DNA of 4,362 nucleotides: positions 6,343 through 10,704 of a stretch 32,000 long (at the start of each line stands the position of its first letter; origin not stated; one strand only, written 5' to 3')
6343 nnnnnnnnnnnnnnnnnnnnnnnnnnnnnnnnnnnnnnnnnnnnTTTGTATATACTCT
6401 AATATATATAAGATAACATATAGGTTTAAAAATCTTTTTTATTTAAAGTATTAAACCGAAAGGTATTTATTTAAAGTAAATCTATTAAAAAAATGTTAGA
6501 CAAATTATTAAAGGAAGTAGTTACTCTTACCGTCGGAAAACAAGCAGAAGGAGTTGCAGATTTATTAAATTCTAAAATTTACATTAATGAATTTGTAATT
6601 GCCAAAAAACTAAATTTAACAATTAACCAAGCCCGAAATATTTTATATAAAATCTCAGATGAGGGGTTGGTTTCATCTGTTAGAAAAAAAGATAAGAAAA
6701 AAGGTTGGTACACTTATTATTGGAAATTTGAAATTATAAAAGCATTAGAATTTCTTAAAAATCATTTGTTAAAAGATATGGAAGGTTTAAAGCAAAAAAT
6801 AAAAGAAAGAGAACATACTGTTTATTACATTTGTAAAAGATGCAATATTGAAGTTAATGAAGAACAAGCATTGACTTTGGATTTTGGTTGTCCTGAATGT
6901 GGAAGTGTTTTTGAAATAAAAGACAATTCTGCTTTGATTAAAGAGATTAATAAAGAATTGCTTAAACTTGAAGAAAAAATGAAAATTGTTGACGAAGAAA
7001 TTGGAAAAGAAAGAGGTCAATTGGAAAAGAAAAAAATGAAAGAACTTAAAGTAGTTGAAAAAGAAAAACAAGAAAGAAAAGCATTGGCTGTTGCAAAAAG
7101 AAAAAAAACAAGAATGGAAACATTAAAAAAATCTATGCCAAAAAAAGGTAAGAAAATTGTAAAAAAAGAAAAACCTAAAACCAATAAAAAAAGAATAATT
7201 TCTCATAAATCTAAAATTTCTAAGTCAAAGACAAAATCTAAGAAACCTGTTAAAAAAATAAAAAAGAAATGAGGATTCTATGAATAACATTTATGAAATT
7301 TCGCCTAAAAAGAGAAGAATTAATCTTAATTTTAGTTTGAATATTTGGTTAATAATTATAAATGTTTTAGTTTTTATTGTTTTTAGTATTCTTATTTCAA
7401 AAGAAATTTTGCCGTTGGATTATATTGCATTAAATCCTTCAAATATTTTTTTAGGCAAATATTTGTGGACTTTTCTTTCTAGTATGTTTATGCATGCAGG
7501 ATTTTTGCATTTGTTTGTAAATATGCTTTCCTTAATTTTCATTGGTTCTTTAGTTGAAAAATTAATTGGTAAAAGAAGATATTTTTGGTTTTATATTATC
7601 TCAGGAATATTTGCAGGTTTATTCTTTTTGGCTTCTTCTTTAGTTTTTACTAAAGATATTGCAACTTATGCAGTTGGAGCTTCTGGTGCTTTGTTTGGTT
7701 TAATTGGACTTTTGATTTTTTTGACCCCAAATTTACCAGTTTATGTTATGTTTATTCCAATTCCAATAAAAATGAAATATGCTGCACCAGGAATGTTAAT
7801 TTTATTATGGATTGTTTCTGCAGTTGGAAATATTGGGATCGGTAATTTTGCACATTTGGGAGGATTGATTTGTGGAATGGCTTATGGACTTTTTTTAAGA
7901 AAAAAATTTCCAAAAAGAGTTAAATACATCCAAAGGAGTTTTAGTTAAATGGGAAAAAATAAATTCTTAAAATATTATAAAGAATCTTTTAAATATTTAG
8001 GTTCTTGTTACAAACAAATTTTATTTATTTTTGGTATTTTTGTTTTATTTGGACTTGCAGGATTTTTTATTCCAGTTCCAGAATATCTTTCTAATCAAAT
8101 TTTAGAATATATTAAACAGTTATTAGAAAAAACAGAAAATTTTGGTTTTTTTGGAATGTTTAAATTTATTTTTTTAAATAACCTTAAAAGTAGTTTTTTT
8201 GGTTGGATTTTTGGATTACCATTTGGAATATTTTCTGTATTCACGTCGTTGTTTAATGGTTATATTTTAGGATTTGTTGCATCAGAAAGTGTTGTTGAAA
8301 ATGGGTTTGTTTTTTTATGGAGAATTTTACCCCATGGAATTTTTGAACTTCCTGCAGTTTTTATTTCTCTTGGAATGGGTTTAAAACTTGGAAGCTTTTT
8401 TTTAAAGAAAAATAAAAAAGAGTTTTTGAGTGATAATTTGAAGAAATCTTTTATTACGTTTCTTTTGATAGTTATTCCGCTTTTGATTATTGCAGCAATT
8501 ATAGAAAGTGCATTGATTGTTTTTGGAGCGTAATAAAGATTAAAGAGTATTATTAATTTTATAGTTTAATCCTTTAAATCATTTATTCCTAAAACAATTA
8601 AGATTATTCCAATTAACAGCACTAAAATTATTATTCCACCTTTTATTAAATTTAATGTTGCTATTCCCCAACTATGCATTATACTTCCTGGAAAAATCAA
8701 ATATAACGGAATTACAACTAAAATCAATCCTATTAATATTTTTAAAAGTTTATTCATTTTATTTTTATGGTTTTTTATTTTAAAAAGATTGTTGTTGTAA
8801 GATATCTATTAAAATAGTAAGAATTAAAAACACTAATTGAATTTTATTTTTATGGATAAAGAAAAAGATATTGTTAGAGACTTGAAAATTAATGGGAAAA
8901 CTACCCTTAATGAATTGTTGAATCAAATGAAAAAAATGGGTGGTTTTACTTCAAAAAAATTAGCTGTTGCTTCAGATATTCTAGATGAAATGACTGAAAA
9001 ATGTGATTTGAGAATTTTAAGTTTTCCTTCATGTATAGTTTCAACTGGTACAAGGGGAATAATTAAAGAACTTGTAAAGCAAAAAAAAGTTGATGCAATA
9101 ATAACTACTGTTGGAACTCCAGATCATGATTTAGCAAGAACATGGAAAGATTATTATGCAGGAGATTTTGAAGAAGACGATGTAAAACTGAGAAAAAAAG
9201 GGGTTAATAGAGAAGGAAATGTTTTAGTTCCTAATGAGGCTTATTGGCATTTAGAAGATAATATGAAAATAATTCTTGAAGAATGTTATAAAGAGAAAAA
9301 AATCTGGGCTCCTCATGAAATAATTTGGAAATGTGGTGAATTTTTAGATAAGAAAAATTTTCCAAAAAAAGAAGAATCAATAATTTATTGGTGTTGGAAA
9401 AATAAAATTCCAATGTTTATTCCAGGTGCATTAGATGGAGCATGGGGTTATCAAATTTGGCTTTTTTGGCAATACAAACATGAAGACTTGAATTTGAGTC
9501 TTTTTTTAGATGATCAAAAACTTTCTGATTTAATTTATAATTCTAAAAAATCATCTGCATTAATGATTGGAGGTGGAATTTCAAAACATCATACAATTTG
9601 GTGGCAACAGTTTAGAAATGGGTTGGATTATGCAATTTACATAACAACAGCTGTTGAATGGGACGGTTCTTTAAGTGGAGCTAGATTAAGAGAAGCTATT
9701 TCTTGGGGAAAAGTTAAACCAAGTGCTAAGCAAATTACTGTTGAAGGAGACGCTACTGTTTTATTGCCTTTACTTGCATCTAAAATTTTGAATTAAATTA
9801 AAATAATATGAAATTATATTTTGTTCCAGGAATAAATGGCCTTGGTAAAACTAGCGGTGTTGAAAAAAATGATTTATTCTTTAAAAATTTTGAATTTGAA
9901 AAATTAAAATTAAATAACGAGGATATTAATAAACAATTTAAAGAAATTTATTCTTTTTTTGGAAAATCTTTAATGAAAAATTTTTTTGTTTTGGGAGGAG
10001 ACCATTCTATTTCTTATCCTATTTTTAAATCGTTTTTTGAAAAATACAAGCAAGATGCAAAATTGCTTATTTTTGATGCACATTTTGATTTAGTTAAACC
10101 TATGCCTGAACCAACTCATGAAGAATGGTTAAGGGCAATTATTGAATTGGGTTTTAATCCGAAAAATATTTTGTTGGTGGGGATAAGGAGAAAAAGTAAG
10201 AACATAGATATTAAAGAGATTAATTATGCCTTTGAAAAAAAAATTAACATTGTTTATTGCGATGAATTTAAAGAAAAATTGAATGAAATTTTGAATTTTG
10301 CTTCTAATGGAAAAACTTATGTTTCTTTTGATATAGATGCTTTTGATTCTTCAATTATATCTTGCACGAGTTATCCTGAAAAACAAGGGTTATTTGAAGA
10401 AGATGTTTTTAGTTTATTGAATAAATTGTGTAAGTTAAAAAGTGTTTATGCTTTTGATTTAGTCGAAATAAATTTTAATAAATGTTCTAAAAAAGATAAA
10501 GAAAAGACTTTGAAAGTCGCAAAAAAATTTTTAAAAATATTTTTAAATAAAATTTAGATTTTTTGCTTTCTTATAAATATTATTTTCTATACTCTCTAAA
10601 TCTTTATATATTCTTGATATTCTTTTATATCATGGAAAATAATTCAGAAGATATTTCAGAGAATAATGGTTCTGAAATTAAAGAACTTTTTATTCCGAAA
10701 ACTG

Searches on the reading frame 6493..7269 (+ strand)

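Call 39: search_protein_families(library=pfam, proteins=[window:6493-7269:+], max_evalue=0.001)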
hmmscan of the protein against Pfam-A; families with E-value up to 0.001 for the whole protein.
window:6493-7269:+ (259 aa): 1 family
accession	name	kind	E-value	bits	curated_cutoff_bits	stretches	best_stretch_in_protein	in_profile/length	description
PF02002.24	TFIIE_alpha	-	5.3e-16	58.8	22.9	1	4-105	1-102/105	TFIIE alpha subunit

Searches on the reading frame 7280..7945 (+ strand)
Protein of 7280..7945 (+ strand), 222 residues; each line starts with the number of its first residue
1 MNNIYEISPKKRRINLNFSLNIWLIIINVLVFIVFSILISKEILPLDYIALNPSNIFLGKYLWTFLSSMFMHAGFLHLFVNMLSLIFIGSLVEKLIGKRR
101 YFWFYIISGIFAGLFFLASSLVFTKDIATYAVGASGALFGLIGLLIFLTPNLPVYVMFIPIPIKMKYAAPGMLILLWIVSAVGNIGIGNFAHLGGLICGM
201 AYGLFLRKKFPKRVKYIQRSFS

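Call 39: search_protein_families(library=pfam, proteins=[window:7280-7945:+], max_evalue=0.001)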
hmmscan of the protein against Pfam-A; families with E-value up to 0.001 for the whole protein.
window:7280-7945:+ (222 aa): 2 families
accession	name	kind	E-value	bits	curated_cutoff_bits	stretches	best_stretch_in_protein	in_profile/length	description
PF01694.28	Rhomboid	-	1.2e-30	107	22.6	1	61-208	3-142/143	Rhomboid domain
PF08551.15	DUF1751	-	3.5e-07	31.1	22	1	53-146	1-95/99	Eukaryotic integral membrane protein (DUF1751)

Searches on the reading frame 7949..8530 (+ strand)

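Call 39: search_protein_families(library=pfam, proteins=[window:7949-8530:+], max_evalue=0.001)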
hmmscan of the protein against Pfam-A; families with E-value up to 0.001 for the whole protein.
window:7949-8530:+ (194 aa): 1 family
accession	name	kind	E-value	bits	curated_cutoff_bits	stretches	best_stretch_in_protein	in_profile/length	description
PF01944.22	SpoIIM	-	1.7e-27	96.8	26.9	1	28-187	2-159/163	Stage II sporulation protein M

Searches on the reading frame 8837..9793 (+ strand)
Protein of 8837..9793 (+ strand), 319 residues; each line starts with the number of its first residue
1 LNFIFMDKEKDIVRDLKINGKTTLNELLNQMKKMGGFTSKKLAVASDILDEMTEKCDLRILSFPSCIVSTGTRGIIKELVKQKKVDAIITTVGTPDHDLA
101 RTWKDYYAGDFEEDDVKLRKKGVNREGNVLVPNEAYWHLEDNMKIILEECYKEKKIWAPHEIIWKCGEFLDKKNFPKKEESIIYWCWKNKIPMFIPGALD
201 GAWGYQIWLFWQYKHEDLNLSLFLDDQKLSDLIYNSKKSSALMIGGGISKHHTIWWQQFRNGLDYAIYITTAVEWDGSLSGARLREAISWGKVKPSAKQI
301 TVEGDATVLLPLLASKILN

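Call 39: search_protein_families(library=pfam, proteins=[window:8837-9793:+], max_evalue=0.001)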
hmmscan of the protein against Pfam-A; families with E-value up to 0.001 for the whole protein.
window:8837-9793:+ (319 aa): 1 family
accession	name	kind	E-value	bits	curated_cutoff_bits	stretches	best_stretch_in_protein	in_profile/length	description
PF01916.23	DS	-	8e-102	340.8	27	1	26-316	1-287/288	Deoxyhypusine synthase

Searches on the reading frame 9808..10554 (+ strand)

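Call 39: search_protein_families(library=pfam, proteins=[window:9808-10554:+], max_evalue=0.001)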
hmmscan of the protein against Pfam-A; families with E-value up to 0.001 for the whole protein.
window:9808-10554:+ (249 aa): 1 family
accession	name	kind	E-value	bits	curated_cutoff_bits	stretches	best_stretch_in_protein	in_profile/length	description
PF00491.26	Arginase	-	7.7e-37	127.7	22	1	36-241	65-273/280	Arginase family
